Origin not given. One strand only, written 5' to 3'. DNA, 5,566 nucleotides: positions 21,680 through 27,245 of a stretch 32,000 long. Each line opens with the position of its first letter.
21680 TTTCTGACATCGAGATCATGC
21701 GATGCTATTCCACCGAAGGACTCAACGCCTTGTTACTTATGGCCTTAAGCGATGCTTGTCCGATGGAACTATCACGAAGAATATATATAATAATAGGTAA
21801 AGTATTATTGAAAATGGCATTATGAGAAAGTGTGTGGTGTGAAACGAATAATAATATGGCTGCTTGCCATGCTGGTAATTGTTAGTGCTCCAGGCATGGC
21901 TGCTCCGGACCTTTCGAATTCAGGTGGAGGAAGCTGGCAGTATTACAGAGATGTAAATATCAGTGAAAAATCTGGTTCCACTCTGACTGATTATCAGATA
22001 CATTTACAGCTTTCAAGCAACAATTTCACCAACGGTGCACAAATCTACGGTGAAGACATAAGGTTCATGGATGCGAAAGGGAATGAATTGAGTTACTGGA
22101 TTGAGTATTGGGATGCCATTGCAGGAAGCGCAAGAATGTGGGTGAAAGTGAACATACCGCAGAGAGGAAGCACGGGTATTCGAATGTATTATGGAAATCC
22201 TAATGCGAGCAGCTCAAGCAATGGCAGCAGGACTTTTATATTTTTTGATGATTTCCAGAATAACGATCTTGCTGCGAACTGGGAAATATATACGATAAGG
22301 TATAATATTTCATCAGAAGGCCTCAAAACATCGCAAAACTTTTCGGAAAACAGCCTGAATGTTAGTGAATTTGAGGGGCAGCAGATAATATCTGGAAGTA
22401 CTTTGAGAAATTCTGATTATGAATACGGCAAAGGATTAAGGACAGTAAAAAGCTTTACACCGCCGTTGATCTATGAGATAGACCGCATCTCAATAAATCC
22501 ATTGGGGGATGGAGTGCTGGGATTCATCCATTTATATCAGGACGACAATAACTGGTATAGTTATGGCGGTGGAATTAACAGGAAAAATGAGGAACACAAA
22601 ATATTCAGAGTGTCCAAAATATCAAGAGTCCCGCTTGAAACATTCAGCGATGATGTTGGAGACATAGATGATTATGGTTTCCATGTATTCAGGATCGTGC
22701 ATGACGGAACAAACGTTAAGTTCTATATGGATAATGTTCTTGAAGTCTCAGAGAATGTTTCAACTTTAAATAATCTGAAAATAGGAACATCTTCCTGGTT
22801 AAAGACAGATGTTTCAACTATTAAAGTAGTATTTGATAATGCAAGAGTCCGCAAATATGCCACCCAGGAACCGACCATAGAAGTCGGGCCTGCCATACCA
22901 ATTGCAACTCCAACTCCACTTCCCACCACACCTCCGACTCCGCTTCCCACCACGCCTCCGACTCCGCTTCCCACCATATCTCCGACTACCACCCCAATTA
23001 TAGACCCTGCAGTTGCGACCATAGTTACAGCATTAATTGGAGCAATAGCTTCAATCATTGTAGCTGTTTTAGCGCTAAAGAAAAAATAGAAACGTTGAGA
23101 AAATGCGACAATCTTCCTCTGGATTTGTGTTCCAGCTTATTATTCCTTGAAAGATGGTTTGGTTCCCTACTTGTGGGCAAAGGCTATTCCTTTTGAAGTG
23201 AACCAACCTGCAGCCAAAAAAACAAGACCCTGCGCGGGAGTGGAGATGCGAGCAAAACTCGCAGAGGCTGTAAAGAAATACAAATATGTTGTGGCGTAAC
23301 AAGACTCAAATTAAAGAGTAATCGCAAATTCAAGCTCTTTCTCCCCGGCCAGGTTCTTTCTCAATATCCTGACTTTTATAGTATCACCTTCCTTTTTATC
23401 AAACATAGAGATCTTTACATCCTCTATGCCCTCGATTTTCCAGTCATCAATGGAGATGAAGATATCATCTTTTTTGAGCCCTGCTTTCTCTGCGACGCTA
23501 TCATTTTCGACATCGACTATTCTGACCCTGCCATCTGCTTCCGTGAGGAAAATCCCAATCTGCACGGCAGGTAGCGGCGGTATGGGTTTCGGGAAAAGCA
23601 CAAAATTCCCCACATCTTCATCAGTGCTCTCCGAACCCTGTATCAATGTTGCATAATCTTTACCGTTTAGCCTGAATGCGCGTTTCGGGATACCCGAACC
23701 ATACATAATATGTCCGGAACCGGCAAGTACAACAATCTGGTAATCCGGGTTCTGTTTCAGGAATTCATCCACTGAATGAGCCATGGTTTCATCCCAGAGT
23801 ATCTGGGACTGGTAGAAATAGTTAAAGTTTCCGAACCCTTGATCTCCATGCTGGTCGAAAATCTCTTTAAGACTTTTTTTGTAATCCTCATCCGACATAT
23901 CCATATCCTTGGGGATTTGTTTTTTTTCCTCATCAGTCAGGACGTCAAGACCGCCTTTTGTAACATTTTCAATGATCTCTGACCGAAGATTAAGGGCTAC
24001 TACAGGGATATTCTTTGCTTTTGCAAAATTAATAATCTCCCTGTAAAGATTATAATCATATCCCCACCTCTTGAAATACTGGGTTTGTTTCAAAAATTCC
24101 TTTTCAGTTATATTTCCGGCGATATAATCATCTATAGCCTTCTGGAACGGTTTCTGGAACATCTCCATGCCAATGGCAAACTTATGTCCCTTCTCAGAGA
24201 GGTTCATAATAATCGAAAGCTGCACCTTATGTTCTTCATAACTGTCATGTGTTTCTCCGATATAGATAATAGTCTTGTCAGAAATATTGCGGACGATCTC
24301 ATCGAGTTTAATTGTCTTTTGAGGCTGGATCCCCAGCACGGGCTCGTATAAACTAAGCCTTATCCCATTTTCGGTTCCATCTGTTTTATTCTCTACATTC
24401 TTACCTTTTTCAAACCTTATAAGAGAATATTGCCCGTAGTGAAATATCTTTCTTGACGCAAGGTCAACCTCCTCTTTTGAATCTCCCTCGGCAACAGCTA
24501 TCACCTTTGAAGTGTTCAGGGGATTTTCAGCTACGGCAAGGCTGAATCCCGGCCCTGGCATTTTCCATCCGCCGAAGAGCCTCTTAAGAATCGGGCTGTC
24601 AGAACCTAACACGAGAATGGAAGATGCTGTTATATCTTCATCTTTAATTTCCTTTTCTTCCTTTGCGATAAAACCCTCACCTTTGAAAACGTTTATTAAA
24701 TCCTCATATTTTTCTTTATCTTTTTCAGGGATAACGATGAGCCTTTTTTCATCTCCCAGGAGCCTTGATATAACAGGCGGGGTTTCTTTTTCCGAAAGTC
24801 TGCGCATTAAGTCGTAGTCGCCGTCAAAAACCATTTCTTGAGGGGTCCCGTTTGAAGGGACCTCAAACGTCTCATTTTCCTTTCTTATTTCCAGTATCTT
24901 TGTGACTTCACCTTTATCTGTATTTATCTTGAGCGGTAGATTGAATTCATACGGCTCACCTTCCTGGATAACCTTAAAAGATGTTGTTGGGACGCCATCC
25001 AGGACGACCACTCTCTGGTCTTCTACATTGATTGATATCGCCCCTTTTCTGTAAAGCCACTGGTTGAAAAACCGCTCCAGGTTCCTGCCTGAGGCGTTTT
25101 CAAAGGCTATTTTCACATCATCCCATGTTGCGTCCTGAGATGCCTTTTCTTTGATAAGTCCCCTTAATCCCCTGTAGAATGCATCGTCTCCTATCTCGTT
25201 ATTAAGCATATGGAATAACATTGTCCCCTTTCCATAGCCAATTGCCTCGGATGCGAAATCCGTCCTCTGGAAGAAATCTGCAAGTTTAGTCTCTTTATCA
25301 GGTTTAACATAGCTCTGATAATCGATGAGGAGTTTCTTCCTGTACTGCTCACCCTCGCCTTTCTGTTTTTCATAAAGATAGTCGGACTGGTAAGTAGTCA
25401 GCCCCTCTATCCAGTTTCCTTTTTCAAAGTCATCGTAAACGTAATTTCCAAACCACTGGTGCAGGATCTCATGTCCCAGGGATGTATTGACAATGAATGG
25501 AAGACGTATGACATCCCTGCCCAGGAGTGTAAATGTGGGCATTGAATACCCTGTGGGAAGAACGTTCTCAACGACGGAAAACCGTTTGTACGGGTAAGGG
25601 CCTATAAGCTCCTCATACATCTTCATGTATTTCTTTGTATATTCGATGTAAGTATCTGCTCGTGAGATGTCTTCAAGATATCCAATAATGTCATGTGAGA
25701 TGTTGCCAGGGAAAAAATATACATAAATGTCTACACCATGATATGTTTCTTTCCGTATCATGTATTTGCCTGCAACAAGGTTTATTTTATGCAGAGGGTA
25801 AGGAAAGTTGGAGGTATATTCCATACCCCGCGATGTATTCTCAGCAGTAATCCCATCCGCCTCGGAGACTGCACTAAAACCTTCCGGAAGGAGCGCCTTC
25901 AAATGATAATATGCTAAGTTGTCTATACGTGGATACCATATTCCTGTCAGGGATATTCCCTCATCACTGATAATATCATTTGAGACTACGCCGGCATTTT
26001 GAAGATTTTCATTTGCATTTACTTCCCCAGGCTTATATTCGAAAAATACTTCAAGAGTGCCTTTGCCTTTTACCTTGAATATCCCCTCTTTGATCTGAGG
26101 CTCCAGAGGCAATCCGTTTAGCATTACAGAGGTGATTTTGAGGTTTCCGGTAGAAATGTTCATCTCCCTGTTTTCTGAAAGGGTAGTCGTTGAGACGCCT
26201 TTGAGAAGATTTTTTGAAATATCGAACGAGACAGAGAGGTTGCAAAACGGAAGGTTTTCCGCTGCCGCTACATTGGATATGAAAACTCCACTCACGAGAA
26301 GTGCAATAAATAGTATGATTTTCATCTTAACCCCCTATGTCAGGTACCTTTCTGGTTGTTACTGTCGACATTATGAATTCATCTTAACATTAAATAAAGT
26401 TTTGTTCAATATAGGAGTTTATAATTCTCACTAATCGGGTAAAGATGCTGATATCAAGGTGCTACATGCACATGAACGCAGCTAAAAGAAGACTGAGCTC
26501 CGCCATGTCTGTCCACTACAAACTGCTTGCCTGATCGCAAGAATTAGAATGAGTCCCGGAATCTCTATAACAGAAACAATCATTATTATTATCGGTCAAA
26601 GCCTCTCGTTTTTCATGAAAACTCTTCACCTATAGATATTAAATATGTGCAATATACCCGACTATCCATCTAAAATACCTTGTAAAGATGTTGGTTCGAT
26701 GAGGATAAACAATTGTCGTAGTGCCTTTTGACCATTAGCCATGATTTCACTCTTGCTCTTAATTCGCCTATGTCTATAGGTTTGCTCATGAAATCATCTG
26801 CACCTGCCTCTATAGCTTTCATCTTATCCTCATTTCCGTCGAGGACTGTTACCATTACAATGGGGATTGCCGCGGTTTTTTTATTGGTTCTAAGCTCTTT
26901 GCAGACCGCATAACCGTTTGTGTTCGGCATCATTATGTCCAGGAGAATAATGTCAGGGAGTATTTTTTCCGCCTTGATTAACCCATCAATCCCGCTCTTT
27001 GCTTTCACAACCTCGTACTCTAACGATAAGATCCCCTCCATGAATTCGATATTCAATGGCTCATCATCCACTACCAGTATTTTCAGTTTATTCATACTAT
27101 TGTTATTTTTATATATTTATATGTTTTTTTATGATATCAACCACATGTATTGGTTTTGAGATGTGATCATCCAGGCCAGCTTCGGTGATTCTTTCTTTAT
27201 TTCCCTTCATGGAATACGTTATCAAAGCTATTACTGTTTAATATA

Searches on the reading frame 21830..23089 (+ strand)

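Call 28: search_protein_families(library=pfam, proteins=[window:21830-23089:+], max_evalue=0.001)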
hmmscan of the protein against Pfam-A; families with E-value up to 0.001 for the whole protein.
window:21830-23089:+ (419 aa): 1 family
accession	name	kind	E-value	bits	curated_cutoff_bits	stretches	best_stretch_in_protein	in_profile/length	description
PF10102.14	DUF2341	-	7.2e-28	97.3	23.4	1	74-152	2-82/84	Domain of unknown function (DUF2341)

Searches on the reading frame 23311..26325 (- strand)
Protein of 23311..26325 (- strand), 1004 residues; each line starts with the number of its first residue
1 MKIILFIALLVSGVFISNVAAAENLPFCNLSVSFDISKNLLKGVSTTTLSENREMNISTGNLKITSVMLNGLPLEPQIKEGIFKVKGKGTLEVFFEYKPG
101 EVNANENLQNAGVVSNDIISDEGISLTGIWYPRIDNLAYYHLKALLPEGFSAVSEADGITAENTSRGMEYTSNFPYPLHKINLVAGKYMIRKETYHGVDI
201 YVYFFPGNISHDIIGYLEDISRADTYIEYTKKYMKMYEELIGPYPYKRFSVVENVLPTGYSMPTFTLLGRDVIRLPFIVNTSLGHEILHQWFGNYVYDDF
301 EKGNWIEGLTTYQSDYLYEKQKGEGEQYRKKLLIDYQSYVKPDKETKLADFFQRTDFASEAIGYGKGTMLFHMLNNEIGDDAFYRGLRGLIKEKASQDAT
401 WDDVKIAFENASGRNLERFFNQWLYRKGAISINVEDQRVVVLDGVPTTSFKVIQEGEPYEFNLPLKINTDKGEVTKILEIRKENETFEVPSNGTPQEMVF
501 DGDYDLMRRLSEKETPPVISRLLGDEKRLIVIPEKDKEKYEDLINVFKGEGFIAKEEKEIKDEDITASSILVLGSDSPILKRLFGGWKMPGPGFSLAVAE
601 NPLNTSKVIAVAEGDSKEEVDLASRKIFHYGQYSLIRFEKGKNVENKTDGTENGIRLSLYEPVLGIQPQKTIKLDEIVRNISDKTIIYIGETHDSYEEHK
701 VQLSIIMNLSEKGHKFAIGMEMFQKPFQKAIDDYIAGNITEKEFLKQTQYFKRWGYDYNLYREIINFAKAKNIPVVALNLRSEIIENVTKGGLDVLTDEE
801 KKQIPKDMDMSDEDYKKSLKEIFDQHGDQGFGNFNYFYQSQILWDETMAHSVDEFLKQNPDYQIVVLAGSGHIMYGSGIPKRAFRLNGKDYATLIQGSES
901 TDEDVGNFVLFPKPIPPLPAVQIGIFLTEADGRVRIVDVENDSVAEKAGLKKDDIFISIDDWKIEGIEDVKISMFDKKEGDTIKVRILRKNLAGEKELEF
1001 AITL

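Call 28: search_protein_families(library=pfam, proteins=[window:23311-26325:-], max_evalue=0.001)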
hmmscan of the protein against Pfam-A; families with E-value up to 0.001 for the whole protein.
window:23311-26325:- (1004 aa): 4 families
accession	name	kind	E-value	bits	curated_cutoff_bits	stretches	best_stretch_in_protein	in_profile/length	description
PF04187.18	Cofac_haem_bdg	-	1.6e-64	218.3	27.7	1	678-882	2-212/213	Haem-binding uptake, Tiki superfamily, ChaN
PF01433.26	Peptidase_M1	-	5.6e-15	56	27.7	1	283-423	71-218/218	Peptidase family M1 domain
PF13180.12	PDZ_2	-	9.9e-12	45.4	27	1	922-998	2-74/80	PDZ domain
PF17820.7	PDZ_6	-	9.5e-05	22.5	27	1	936-970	2-36/54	PDZ domain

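Call 51: search_protein_families(library=ncbifam, proteins=[window:23311-26325:-], max_evalue=1)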
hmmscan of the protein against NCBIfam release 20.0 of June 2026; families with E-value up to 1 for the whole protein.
window:23311-26325:- (1004 aa): 20 families
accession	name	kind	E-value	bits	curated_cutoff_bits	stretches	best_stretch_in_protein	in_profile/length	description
TIGR02412.1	pepN_strep_liv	equivalog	9.8e-10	37.4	591.2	1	283-436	291-451/832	aminopeptidase N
NF047968.1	SerProtHtrA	equivalog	9e-09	35.1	470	1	929-993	286-350/357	serine protease HtrA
TIGR02414.1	pepN_proteo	equivalog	4.6e-07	28.4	718.2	1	283-436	289-446/868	aminopeptidase N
TIGR02037.1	degP_htrA_DO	subfamily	6.6e-07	28.6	416.2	1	935-992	262-319/434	Do family serine endopeptidase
TIGR02411.1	leuko_A4_hydro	equivalog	8.3e-06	24.8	761.7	1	226-387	219-396/600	leukotriene-A(4) hydrolase/aminopeptidase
NF041199.1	trx7_PDZ_seleno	equivalog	9.3e-06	24.8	300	1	922-999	194-271/390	Trx7/PDZ domain-containing (seleno)protein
NF041521.1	HhoA_HhoB_HtrA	equivalog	4.6e-05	22.9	450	1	927-992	259-323/335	HhoA/HhoB/HtrA family serine endopeptidase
TIGR00225.1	prc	subfamily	8.6e-05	21.7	218.6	1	923-1002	53-131/335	C-terminal processing peptidase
NF052377.1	lmo1851_S41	exception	0.00013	20.8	725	1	923-997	109-184/468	lmo1851 family serine protease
TIGR02038.1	protease_degS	equivalog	0.0003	20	422.95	1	934-991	280-337/351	outer membrane-stress sensor serine endopeptidase DegS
NF007526.1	PRK10139.1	equivalog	0.00062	18.6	756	1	936-990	295-349/456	serine endoprotease DegQ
NF040960.1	MamE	equivalog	0.001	17.8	800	1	896-991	431-526/659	magnetosome formation protease MamE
NF045590.1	Cterm_S41_CtpC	exception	0.0062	15.4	665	1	923-994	120-192/418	carboxyl-terminal processing protease CtpC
TIGR00054.1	TIGR00054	equivalog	0.0073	15.2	147.55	1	935-991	205-260/421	RIP metalloprotease RseP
NF008147.1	PRK10898.1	equivalog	0.008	15.4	408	1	934-1002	281-345/352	outer membrane-stress sensor serine endopeptidase DegS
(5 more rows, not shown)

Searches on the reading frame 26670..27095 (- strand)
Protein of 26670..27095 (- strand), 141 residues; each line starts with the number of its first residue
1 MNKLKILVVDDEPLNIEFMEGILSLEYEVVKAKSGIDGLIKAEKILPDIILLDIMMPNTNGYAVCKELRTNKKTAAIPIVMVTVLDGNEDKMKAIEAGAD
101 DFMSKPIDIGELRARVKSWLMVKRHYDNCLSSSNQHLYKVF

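Call 28: search_protein_families(library=pfam, proteins=[window:26670-27095:-], max_evalue=0.001)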
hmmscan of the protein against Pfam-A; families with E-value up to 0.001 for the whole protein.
window:26670-27095:- (141 aa): 1 family
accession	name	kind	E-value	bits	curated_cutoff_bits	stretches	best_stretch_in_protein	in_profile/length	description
PF00072.30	Response_reg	-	3.3e-26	92.1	30.2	1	6-117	1-111/111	Response regulator receiver domain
